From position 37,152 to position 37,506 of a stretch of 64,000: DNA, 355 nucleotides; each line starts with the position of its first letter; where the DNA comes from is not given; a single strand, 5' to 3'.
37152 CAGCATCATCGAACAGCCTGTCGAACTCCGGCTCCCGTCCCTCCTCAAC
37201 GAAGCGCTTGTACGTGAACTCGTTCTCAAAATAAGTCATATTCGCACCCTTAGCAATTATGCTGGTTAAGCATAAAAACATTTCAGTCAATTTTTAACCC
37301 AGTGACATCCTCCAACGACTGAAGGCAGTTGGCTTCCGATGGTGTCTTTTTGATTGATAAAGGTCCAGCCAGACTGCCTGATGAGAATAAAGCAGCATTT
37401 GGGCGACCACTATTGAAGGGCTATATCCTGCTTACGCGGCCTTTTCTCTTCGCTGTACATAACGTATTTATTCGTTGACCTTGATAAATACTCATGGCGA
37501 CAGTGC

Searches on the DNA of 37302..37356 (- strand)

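Call 53: build_rna_model(alignment_id=A2, structure=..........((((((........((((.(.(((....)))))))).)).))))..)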
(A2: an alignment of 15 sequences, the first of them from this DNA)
Model R1 built from alignment A2 (15 sequences, 56 columns); structure: as given.
model positions 54; base pairs 14; branch points 0; effective number of sequences 3.73; information 1.029 bits per position. Calibrated on 0.2 Mb of random sequence (short: E-values are rough).
structure used (alignment columns):
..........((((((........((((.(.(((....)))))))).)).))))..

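Call 54: search_with_rna_model(model_id=R1, source=window, filters=off, max_evalue=10)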
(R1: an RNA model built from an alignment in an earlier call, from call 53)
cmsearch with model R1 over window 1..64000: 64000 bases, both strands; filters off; matches with E-value up to 10: 10.
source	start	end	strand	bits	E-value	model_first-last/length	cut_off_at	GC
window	53629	53683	-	77.7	7.4e-17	1-54/54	no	0.53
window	37302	37356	-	75.4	2.8e-16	1-54/54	no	0.49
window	38810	38863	-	64.9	1.1e-13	1-54/54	no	0.52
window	56821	56873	-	62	5.7e-13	1-54/54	no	0.43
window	2534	2552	+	10.2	3.3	1-54/54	no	0.21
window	56976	56999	+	10.1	3.6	1-54/54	no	0.25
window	43795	43827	-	10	3.8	1-54/54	no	0.39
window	18818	18866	+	9.1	6.4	1-54/54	no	0.41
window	5776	5826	+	8.7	7.7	1-54/54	no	0.27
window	60078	60133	+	8.6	8.4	1-54/54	no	0.29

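Call 55: search_with_rna_model(model_id=R1, sources=[L004, L005, L006, L008, L010, L017, L020, L021, L022, L023, L026, L033, L034, L036], max_evalue=1)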
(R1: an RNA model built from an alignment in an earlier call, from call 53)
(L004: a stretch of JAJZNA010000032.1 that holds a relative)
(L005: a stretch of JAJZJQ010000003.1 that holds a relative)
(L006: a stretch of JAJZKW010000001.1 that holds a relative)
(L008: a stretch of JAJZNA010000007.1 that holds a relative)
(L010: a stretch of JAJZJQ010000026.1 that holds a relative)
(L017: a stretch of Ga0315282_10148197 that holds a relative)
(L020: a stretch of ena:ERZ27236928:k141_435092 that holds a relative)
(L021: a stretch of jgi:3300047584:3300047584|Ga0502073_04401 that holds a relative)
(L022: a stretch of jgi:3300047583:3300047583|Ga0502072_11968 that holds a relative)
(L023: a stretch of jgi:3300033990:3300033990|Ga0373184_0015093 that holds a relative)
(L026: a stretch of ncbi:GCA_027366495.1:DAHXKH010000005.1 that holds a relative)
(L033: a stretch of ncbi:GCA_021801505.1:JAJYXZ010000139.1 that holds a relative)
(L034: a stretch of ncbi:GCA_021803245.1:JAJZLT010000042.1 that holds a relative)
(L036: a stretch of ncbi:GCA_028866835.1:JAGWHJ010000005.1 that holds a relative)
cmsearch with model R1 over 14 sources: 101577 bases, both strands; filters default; matches with E-value up to 1: 17.
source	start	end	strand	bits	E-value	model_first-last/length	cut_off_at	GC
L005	98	151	+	81.9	1.1e-17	1-54/54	no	0.5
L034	11232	11285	+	80.6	2.3e-17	1-54/54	no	0.56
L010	6635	6688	-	79.7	3.9e-17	1-54/54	no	0.5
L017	1750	1804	-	79.5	4.2e-17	1-54/54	no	0.53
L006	2226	2280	-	79.2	5.2e-17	1-54/54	no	0.53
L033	3732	3785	+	78.6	6.9e-17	1-54/54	no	0.5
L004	172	225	+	78.5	7.4e-17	1-54/54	no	0.44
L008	5541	5594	-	78.5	7.4e-17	1-54/54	no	0.44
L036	11190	11244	+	75.1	5.2e-16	1-54/54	no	0.51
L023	3732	3785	+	71.3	4.5e-15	1-54/54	no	0.48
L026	3732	3785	+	71.3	4.5e-15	1-54/54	no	0.48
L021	5149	5201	+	57.4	1.2e-11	1-54/54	no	0.43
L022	1990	2042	+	57.4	1.2e-11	1-54/54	no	0.43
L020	1764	1817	+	54.3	6.8e-11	1-54/54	no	0.48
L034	9482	9508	-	19.1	0.034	19-45/54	no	0.52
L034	8524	8574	-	18.4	0.051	1-54/54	no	0.51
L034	9962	9986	+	15.6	0.24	21-45/54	no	0.56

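Call 87: search_with_rna_model(model_id=R1, sources=[L037, L038, L039, L040], max_evalue=1, show_alignments=0)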
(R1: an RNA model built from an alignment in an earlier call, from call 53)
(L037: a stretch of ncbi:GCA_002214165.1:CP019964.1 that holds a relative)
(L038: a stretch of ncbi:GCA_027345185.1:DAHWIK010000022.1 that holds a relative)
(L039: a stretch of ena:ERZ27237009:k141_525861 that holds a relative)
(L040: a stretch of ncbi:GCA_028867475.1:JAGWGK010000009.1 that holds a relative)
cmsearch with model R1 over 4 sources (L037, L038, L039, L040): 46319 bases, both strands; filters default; matches with E-value up to 1: 6.
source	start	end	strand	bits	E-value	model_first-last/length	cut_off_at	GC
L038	2495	2548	+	71.7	1.7e-15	1-54/54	no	0.5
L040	7882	7935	+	68.4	1.1e-14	1-54/54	no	0.52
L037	2426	2477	+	54.8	2.3e-11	1-54/54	no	0.5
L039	11130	11181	+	50.8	2.3e-10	1-54/54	no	0.56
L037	1132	1156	+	19.7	0.011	21-45/54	no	0.6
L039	9856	9880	+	15.3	0.13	21-45/54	no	0.48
